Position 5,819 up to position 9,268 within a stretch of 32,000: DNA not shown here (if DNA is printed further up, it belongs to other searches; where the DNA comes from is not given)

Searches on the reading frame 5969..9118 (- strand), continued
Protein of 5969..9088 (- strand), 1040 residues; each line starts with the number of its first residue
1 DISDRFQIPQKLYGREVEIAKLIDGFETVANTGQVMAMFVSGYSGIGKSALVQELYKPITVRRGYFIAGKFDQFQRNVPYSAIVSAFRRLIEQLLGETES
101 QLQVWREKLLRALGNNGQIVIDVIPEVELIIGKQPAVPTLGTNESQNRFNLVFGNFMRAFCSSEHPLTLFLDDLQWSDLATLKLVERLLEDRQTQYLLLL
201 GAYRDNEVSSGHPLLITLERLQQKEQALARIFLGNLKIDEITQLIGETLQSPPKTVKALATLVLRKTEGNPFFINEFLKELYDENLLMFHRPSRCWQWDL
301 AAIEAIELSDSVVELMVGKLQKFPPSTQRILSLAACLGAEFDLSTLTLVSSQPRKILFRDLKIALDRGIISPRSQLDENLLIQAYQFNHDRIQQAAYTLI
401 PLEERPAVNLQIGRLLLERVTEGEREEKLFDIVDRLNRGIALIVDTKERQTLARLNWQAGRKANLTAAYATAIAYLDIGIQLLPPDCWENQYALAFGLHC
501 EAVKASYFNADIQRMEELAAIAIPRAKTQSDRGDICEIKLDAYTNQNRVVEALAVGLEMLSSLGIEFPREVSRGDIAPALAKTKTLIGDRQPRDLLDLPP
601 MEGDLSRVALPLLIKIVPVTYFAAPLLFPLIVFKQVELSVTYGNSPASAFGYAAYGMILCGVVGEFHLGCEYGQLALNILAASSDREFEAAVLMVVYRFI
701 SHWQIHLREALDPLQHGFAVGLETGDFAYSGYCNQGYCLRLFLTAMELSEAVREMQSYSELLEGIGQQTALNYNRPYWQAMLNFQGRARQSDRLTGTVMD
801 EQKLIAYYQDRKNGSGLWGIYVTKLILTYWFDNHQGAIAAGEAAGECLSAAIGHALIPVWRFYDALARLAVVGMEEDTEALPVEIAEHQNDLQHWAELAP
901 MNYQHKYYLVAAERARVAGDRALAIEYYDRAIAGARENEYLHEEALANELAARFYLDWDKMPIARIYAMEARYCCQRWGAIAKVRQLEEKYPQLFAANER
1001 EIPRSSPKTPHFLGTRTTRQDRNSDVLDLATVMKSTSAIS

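Call 72: get_annotated_region(hit=H9, flank=15000)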
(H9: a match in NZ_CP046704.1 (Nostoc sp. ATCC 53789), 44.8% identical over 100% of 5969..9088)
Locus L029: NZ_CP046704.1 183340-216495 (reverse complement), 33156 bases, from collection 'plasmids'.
description: Nostoc sp. ATCC 53789 plasmid pNsp_a, complete sequence
organism: Nostoc sp. ATCC 53789 (NCBI taxid 76335)
taxonomy: Bacteria; Cyanobacteriota; Cyanophyceae; Nostocales; Nostocaceae; Nostoc; Nostoc sp. ATCC 53789
host: -; source: -; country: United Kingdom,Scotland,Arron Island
typing (MOB-suite, as given by PLSDB): conjugative; relaxase MOBV; mating-pair formation MPF_T
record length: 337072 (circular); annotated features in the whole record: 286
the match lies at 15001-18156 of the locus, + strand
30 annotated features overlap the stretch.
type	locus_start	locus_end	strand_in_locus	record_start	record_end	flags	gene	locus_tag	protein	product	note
CDS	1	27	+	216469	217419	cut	-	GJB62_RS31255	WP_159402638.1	RpoD/SigA family RNA polymerase sigma factor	-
CDS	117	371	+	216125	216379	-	-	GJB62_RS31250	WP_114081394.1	hypothetical protein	-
CDS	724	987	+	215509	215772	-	-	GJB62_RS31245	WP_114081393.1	hypothetical protein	-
CDS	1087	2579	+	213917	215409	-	-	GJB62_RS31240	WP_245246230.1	transposase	-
CDS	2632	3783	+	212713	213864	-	-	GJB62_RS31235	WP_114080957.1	hypothetical protein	-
CDS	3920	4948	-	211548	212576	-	pyrC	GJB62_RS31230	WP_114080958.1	dihydroorotase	GO:0009220 - pyrimidine ribonucleotide biosynthetic process [Evidence IEA]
CDS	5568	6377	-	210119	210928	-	-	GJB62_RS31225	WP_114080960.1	hypothetical protein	-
CDS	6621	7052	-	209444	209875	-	-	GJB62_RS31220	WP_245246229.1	gamma-glutamyl-gamma-aminobutyrate hydrolase family protein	-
CDS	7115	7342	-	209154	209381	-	-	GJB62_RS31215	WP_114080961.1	hypothetical protein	-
CDS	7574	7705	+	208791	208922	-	-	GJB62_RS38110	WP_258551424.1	hypothetical protein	-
CDS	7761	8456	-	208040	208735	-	-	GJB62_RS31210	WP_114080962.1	dienelactone hydrolase family protein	-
CDS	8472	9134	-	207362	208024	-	-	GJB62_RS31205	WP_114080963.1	phosphoribosyltransferase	-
CDS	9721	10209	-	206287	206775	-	-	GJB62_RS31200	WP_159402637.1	hypothetical protein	-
CDS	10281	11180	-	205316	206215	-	-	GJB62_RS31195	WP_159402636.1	hypothetical protein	-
CDS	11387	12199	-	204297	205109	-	-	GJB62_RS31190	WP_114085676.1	hypothetical protein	-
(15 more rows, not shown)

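Call 76: search_protein_representatives(protein=window:5969-9088:-)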
Query: 1040 residues. Proteins with E-value up to 0.001 (for the whole library): 66064; up to 1e-10: 32268; up to 1e-30: 11933. The best 150 are listed.
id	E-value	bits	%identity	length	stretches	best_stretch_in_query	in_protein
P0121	0.0e+00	1043.0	49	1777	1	1-1040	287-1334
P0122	6.4e-299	1010.9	49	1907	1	1-1040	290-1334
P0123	3.9e-296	1001.6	49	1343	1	60-1039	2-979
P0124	1.3e-284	963.5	49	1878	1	1-1040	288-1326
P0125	2.3e-284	962.7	46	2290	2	34-1040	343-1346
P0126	3.7e-284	962.0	47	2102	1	1-1040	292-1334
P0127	5.4e-277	938.3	47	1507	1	12-1040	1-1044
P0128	3.3e-276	935.7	46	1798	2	382-1040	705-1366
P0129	3.9e-276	935.5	46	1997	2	35-1040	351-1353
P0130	6.0e-275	931.5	47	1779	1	1-1039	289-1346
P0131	2.9e-271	919.3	44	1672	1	1-1039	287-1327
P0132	6.2e-270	914.9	44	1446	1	1-1039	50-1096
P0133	2.7e-267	906.2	44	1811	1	1-1002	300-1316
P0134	1.4e-266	903.8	43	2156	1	1-1040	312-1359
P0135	8.5e-266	901.2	44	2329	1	1-1040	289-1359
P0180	5.5e-246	835.6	43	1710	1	1-1040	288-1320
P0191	1.9e-242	823.9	44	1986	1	1-1040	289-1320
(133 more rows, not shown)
